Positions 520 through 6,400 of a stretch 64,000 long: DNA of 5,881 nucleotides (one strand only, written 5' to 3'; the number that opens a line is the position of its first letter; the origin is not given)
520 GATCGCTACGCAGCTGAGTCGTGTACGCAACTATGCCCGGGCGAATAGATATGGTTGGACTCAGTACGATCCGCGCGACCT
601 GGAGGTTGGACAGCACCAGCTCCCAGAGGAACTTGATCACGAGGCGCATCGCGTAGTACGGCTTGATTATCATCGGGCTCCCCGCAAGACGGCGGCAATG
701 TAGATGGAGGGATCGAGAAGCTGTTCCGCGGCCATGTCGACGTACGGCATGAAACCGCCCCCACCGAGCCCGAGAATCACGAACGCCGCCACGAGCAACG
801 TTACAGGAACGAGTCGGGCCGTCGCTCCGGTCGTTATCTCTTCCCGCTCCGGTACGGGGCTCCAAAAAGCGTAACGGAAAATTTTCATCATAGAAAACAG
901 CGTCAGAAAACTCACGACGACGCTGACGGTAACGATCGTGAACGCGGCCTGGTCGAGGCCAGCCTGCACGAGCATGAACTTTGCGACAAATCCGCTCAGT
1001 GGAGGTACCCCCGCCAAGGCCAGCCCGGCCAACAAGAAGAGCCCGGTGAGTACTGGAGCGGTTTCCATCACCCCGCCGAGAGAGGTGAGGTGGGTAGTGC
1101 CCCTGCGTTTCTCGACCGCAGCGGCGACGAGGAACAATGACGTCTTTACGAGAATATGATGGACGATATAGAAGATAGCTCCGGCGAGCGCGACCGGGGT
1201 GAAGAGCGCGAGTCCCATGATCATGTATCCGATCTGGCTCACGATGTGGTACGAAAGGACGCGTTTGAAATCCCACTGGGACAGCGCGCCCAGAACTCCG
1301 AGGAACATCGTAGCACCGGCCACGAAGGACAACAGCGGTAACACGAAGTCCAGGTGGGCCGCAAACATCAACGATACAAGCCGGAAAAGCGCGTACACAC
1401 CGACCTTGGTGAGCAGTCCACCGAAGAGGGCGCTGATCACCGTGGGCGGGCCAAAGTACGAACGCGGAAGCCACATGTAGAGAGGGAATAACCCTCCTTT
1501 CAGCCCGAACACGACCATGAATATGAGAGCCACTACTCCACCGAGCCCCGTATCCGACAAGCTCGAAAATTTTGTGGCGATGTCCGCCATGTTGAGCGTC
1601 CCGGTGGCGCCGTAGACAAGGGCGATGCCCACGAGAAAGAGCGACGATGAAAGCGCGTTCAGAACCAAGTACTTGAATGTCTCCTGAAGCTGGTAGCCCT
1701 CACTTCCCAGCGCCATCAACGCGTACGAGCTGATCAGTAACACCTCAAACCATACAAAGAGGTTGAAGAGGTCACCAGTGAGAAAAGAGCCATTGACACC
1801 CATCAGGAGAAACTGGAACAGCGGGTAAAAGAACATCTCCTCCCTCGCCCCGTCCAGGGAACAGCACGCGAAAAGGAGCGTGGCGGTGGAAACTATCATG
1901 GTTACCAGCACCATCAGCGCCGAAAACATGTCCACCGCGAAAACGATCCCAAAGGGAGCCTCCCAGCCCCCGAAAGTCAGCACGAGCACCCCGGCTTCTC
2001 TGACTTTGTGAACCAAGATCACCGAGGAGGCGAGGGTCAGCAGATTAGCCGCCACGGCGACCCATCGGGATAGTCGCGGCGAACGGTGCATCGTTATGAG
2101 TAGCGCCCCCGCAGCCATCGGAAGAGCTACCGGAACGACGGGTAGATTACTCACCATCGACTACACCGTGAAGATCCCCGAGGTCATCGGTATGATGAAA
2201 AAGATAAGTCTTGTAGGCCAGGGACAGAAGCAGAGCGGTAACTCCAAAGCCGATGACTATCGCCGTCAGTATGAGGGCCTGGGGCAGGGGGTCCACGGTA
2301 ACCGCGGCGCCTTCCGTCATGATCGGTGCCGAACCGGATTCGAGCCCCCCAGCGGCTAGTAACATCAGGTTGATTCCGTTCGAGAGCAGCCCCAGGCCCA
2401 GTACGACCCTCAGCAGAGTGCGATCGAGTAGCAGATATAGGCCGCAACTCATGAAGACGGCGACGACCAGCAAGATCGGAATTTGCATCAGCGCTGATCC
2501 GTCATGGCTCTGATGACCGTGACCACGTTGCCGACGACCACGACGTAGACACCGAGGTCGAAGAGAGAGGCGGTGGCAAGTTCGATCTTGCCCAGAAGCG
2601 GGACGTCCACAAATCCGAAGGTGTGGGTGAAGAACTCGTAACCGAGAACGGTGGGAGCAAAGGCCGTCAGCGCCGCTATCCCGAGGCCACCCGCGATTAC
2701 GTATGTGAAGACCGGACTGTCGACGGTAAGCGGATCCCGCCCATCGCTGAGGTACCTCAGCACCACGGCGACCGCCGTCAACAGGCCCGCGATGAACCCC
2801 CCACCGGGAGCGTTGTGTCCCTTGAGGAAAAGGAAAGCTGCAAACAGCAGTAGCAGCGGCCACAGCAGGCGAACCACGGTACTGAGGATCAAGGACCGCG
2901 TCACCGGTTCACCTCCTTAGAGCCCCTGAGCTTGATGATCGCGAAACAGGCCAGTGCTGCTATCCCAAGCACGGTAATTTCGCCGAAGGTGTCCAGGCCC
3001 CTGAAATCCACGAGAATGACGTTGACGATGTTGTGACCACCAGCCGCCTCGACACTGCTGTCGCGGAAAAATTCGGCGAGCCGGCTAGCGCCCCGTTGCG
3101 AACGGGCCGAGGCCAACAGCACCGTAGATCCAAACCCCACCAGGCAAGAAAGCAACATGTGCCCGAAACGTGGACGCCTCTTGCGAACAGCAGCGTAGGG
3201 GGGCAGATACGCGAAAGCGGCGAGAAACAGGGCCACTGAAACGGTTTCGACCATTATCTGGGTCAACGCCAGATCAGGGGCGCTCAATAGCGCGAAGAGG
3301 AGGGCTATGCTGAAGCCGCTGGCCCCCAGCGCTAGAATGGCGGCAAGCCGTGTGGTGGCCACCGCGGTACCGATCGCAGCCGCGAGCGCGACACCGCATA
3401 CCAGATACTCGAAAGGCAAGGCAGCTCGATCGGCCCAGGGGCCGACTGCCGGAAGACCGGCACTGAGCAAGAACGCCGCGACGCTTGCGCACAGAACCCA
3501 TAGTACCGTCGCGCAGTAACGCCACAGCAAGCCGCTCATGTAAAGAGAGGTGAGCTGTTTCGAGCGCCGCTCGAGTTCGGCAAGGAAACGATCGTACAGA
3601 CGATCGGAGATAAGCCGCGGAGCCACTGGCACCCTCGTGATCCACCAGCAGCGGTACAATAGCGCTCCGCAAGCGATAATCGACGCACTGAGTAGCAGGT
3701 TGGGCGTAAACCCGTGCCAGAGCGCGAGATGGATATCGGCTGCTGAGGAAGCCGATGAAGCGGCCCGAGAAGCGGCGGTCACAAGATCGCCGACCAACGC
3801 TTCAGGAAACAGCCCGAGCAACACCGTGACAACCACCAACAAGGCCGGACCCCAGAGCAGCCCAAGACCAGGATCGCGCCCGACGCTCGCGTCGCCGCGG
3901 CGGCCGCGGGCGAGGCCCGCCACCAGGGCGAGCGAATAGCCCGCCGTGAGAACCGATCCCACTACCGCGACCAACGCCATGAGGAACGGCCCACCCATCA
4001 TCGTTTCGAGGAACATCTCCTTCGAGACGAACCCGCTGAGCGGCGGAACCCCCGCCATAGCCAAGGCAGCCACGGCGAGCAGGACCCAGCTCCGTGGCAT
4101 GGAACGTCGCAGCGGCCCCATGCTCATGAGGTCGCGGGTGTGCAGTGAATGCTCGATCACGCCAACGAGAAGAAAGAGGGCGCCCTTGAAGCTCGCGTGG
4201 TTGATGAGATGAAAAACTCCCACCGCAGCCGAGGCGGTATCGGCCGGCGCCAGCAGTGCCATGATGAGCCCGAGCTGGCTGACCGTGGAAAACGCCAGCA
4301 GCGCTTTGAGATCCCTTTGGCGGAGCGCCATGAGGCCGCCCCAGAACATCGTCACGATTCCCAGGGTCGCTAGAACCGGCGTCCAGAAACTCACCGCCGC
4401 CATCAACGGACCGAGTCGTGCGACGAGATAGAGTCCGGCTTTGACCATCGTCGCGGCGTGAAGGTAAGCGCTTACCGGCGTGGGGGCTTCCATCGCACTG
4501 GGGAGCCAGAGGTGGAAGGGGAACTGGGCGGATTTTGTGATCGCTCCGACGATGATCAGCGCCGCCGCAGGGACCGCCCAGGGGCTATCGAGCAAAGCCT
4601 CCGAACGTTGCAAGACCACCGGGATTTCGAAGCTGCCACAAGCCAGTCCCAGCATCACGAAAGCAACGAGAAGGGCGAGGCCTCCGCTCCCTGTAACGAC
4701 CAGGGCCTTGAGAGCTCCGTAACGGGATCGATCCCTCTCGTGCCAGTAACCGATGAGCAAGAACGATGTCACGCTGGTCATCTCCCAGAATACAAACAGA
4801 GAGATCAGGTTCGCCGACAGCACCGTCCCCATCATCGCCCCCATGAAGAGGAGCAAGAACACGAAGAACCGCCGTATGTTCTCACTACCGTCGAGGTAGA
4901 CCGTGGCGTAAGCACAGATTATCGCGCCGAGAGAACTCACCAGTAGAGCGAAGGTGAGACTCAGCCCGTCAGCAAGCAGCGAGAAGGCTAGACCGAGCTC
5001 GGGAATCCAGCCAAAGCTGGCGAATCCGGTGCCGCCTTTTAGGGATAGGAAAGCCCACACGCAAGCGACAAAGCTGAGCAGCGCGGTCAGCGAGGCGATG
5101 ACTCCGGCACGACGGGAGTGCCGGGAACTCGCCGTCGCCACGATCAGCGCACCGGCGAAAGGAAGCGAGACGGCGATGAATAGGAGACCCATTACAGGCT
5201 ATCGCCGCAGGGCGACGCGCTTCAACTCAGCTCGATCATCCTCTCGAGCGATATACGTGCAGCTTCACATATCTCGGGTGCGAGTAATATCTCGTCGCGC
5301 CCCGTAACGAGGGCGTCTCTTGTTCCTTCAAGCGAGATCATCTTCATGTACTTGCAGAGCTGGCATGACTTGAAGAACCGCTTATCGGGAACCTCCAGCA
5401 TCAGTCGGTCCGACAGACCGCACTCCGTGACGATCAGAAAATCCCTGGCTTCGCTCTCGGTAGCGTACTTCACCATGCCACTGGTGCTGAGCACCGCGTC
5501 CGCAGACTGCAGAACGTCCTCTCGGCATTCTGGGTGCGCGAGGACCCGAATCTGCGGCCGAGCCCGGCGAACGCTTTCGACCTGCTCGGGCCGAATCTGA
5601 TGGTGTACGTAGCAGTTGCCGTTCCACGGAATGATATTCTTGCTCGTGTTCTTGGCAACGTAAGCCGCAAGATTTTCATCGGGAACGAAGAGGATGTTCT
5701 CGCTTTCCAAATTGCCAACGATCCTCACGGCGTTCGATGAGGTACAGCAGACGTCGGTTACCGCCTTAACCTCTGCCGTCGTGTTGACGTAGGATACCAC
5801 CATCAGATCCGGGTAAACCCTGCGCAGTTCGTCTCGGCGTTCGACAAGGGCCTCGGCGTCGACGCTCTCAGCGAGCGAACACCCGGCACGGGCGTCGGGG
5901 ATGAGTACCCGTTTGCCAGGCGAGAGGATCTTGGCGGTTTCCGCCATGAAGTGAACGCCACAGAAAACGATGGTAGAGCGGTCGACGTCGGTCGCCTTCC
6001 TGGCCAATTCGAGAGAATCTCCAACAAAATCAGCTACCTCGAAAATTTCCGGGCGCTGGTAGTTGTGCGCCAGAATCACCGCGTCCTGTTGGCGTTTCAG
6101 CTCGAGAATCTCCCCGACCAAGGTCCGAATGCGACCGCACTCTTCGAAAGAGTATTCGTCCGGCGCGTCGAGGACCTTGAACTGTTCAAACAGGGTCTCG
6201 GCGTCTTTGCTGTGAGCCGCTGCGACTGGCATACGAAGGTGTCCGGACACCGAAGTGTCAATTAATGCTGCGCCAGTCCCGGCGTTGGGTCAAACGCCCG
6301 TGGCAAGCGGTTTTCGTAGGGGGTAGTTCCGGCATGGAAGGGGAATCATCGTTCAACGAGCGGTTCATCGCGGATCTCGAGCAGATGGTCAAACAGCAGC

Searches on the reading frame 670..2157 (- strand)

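Call 47: search_protein_families(library=pfam, proteins=[window:670-2157:-], max_evalue=0.0001)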
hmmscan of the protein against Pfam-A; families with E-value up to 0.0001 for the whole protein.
window:670-2157:- (495 aa): 1 family
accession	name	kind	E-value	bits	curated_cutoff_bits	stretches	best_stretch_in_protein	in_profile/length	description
PF00361.26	Proton_antipo_M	-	1.5e-57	195.5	21.5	1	128-419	2-294/294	NADH:quinone oxidoreductase/Mrp antiporter, TM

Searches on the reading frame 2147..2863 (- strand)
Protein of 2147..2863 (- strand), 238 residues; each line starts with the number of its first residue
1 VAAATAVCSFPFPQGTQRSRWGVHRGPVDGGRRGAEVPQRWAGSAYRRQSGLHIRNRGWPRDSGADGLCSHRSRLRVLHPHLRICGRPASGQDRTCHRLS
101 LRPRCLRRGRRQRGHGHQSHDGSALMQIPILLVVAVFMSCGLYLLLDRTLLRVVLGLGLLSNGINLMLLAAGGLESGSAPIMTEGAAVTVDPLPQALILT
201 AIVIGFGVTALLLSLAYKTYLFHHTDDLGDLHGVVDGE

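Call 47: search_protein_families(library=pfam, proteins=[window:2147-2863:-], max_evalue=0.0001)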
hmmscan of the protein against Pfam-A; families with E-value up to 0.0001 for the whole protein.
window:2147-2863:- (238 aa): 1 family
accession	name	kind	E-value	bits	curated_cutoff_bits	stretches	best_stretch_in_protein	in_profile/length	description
PF00420.29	Oxidored_q2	-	8.4e-22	77.2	26.1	1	130-231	2-90/95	NADH-ubiquinone/plastoquinone oxidoreductase chain 4L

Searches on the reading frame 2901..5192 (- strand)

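Call 47: search_protein_families(library=pfam, proteins=[window:2901-5192:-], max_evalue=0.0001)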
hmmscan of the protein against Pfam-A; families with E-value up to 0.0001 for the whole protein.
window:2901-5192:- (763 aa): 4 families
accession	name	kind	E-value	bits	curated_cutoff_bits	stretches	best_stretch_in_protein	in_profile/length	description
PF00361.26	Proton_antipo_M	-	3.9e-68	230.2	21.5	1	126-416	1-294/294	NADH:quinone oxidoreductase/Mrp antiporter, TM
PF20501.3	MbhE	-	7.1e-19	68.1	27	1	676-754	4-82/98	MBH, subunit E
PF13244.11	MbhD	-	1.4e-16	60.8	27.2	1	601-664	2-66/67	MBH, subunit D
PF00662.26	Proton_antipo_N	-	5.6e-09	36.2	24.5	1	64-110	3-51/51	NADH-Ubiquinone oxidoreductase (complex I), chain 5 N-terminus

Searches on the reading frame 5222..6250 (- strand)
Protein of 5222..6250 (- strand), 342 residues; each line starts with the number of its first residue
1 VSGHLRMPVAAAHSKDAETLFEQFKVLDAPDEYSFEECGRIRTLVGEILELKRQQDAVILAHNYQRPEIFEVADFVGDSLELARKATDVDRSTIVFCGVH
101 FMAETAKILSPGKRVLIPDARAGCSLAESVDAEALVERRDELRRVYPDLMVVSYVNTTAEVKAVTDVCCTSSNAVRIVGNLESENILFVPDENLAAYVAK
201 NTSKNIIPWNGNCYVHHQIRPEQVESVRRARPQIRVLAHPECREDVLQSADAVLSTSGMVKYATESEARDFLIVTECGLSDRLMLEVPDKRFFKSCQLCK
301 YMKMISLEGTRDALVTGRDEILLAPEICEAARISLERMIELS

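Call 47: search_protein_families(library=pfam, proteins=[window:5222-6250:-], max_evalue=0.0001)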
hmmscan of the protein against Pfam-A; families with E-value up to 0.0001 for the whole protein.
window:5222-6250:- (342 aa): 1 family
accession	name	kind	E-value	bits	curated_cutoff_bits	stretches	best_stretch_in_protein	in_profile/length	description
PF02445.21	NadA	-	3e-117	391.4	27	1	47-340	2-295/295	Quinolinate synthetase A protein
